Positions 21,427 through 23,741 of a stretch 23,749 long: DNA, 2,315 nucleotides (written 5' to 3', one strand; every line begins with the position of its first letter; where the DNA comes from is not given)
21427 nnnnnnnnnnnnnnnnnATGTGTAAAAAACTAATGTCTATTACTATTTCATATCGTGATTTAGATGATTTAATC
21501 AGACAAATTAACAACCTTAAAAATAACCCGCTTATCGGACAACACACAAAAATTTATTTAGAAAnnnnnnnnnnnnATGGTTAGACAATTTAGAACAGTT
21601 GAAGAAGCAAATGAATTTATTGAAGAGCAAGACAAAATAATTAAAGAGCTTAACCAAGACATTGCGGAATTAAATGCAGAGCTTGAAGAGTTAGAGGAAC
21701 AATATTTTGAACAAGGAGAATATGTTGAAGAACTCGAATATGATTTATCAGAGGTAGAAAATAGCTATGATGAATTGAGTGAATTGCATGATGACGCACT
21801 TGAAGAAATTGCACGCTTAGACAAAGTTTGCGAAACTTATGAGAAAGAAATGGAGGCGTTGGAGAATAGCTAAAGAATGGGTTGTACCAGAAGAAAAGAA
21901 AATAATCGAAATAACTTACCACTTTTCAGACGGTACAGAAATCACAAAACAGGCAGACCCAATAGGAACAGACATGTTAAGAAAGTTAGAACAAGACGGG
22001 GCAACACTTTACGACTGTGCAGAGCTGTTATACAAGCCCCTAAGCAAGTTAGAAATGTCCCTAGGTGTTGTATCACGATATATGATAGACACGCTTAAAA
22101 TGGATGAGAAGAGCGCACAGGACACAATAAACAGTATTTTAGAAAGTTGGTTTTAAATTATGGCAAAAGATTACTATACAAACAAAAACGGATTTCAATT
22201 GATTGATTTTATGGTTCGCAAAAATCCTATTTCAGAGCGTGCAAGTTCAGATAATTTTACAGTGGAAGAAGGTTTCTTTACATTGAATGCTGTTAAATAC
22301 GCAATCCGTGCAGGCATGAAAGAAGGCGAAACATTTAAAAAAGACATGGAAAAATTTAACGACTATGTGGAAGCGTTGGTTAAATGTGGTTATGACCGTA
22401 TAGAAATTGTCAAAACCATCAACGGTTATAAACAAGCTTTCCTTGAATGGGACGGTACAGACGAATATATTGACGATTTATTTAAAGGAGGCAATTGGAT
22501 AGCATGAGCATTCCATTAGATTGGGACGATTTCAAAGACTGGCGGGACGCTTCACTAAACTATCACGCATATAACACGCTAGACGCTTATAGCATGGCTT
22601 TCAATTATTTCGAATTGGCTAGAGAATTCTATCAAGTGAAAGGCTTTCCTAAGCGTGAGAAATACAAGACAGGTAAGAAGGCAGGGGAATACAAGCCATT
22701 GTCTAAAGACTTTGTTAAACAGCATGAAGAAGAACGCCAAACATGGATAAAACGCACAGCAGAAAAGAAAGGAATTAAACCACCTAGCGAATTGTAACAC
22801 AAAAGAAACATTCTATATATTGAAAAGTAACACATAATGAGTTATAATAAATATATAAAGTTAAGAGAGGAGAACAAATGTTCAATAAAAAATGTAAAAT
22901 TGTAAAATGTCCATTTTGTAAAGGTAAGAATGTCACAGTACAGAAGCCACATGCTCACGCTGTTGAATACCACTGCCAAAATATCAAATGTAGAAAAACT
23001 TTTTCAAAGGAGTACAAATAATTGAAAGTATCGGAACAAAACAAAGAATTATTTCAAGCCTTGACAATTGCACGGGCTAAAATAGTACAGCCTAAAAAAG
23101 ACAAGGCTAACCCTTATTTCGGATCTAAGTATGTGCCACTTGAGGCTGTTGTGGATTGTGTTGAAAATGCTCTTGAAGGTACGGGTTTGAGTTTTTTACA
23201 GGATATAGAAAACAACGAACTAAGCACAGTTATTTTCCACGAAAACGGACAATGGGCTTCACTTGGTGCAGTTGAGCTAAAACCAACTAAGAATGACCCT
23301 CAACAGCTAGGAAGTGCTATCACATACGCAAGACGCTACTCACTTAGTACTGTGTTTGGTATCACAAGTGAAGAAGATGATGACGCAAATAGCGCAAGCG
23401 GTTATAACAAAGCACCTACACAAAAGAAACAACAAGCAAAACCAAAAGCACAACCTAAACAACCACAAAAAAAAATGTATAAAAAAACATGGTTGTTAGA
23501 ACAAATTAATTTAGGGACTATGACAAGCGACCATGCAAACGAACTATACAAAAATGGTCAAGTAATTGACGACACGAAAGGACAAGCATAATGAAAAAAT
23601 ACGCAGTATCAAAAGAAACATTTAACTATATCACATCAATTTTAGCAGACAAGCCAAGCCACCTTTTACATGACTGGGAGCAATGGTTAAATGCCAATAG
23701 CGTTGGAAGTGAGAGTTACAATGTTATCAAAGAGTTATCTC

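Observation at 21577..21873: Extremely acidic coiled-coil early protein: candidate DNA mimic / anti-defence factor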

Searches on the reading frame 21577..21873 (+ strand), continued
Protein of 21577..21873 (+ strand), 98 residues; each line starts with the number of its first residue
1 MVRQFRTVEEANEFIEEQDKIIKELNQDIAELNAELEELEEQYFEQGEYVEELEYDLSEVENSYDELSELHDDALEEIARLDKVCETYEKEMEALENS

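Call 64: search_protein_families(library=padloc, proteins=[window:21577-21873:+], max_evalue=0.1)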
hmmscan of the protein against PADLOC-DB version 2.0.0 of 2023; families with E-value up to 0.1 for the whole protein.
window:21577-21873:+ (98 aa): 34 families (the best 25 are shown)
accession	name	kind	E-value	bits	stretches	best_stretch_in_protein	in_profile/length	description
PDLC03862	LmuB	-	7.8e-06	22.5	1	12-96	232-316/643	-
PDLC03863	LmuB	-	3e-05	20.9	1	9-88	230-309/610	-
PDLC03861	LmuB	-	0.00011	18.3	1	7-72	629-694/1213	-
PDLC00006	DruC1|DruC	-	0.00015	18.4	1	18-96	159-237/626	Unknown function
PDLC00517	JetC1|JetC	-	0.00028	17.3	1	6-83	698-775/1119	DUF3584 domain; MukB-like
PDLC02723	PbeC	-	0.00039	17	1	3-97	382-473/618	PbeC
PDLC00581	JetC3|JetC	-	0.00045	16.2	1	7-95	507-596/1473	DUF3584 domain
PDLC02753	PbeC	-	0.0006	16.3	1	13-93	389-470/648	PbeC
PDLC00025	DruG2|DruG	-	0.0013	15.4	1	19-93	358-432/704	Unknown function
PDLC00262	LmuB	-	0.0016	15.4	1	2-95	201-294/588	AAA ATPase domain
PDLC00259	LmuB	-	0.0016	15.4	1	2-95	201-294/588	AAA ATPase domain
PDLC03865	LmuB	-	0.0018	14.6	1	11-97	585-673/1007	-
PDLC00580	JetC3|JetC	-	0.0019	14.5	1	9-95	287-373/1068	DUF3584 domain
PDLC04890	PDC-S06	-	0.002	14.8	1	7-97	360-448/732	-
PDLC02751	PbeC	-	0.0039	13.9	1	27-97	395-466/668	PbeC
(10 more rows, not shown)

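Call 65: find_related_loci(query=A3, collection=viral_contigs, flank=6000)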
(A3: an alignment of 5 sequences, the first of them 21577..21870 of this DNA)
Query A3 (98 aa) in viral_contigs; peptide patterns used: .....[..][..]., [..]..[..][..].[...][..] (x = any residue, [..] = any of these).
346 stretches matched a pattern; 5 encode a relative of the query (tblastn E <= 1e-3); 5 distinct loci.
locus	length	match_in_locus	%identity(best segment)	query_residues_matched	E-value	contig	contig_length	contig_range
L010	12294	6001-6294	96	1-98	1e-55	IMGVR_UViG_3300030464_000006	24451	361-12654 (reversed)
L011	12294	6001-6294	99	1-98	1e-57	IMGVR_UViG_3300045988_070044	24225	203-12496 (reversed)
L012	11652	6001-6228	75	1-77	3e-29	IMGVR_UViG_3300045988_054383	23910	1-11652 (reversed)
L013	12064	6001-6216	72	1-72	1e-28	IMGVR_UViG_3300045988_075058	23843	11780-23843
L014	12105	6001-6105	91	1-35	2e-16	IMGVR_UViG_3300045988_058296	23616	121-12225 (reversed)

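Call 66: find_related_loci(query=A3, collection=genome_contigs, flank=6000)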
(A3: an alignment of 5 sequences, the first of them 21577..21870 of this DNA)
Query A3 (98 aa) in genome_contigs; peptide patterns used: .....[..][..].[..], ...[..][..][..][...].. (x = any residue, [..] = any of these).
547 stretches matched a pattern, but none encodes a relative of the query by tblastn (E <= 1e-3).

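Call 78: find_related_loci(query=A3, collection=metagenome_contigs, flank=4000)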
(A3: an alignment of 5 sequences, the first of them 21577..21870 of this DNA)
Query A3 (98 aa) in metagenome_contigs; peptide patterns used: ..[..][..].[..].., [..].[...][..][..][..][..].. (x = any residue, [..] = any of these).
600 stretches matched a pattern, but none encodes a relative of the query by tblastn (E <= 1e-3).

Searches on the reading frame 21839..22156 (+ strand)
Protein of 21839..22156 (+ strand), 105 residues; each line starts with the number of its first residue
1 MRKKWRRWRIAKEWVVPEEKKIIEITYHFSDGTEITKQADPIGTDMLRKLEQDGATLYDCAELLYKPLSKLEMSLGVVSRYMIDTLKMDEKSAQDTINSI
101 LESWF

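Call 8: search_protein_families(library=pfam, proteins=[window:21839-22156:+], max_evalue=1)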
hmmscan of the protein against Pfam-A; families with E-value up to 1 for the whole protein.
window:21839-22156:+ (105 aa): 0 families

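Call 9: search_protein_families(library=phrogs, proteins=[window:21839-22156:+], max_evalue=1)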
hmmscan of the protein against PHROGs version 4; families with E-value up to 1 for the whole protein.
window:21839-22156:+ (105 aa): 1 family
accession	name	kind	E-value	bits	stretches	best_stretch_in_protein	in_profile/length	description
phrog_10596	-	unknown function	4.9e-08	34.3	1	22-104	3-85/129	-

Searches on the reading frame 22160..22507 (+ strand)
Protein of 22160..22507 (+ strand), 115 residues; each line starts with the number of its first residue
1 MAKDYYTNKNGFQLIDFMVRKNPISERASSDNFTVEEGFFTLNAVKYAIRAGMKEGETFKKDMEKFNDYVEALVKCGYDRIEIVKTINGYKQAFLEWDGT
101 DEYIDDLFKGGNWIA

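Call 8: search_protein_families(library=pfam, proteins=[window:22160-22507:+], max_evalue=1)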
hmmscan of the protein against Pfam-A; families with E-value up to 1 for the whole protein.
window:22160-22507:+ (115 aa): 1 family
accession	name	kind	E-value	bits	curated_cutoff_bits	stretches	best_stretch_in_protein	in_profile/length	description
PF11753.13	DUF3310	-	4.4e-06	27.1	24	1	6-70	7-59/60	Protein of unknwon function (DUF3310)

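Call 9: search_protein_families(library=phrogs, proteins=[window:22160-22507:+], max_evalue=1)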
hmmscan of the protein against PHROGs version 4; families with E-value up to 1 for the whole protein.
window:22160-22507:+ (115 aa): 13 families
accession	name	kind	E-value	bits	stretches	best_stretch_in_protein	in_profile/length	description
phrog_1225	-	unknown function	1.1e-20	75.8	1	1-106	10-111/178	-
phrog_236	-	other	4.4e-08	34.1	1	4-82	245-310/431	nucleotide kinase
phrog_4943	-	unknown function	4.2e-07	31.6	1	34-75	114-157/166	-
phrog_1689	-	other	2.4e-06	28.6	1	5-76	172-233/243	nucleotide kinase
phrog_4472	-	other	9.4e-06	26.5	1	32-75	32-75/100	nucleotide kinase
phrog_4897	-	other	0.00018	22.7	1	30-74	137-177/186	kinase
phrog_2387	-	other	0.0015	19.8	1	3-75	9-69/147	nucleotide kinase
phrog_649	-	unknown function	0.0041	18.6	1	61-87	3-29/63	-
phrog_2585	-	other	0.006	18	1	37-74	126-164/175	nucleotide kinase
phrog_11324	-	other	0.0078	17.7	1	36-93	32-87/139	nucleotide kinase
phrog_25460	-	unknown function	0.011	16.4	1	39-75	104-138/144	-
phrog_32366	-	unknown function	0.078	13.9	1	40-85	34-77/170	-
phrog_26005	-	unknown function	0.086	13.2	1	36-75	265-304/310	-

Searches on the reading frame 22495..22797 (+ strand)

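Call 25: search_protein_families(library=phrogs, proteins=[window:22495-22797:+], max_evalue=0.001)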
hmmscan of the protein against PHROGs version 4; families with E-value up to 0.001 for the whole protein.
window:22495-22797:+ (100 aa): 1 family
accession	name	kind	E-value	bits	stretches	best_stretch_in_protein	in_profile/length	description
phrog_1632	-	unknown function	3.4e-15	57.2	1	8-89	3-85/95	-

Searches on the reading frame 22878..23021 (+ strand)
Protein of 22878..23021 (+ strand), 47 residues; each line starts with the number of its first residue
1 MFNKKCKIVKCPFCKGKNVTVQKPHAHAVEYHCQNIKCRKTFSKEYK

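Call 25: search_protein_families(library=phrogs, proteins=[window:22878-23021:+], max_evalue=0.001)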
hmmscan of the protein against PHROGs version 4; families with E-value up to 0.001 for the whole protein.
window:22878-23021:+ (47 aa): 1 family
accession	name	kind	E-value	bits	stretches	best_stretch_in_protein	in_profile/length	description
phrog_33239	-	unknown function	5.9e-05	23.8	1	7-47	2-40/40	-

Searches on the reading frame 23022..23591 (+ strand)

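Call 25: search_protein_families(library=phrogs, proteins=[window:23022-23591:+], max_evalue=0.001)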
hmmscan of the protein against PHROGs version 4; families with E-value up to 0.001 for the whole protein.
window:23022-23591:+ (189 aa): 5 families
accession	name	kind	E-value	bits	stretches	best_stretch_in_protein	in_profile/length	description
phrog_2324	-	DNA, RNA and nucleotide metabolism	8.8e-53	179.7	1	1-161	2-162/193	Erf-like ssDNA annealing protein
phrog_155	-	DNA, RNA and nucleotide metabolism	4.1e-42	145.8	1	1-176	59-261/308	Erf-like ssDNA annealing protein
phrog_10003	-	other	6.4e-19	69.5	1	12-135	36-181/297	recombinase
phrog_34817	-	unknown function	4.2e-16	60.1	1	17-143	27-150/291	-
phrog_37640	-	unknown function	2.4e-06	28.7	1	91-125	29-63/169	-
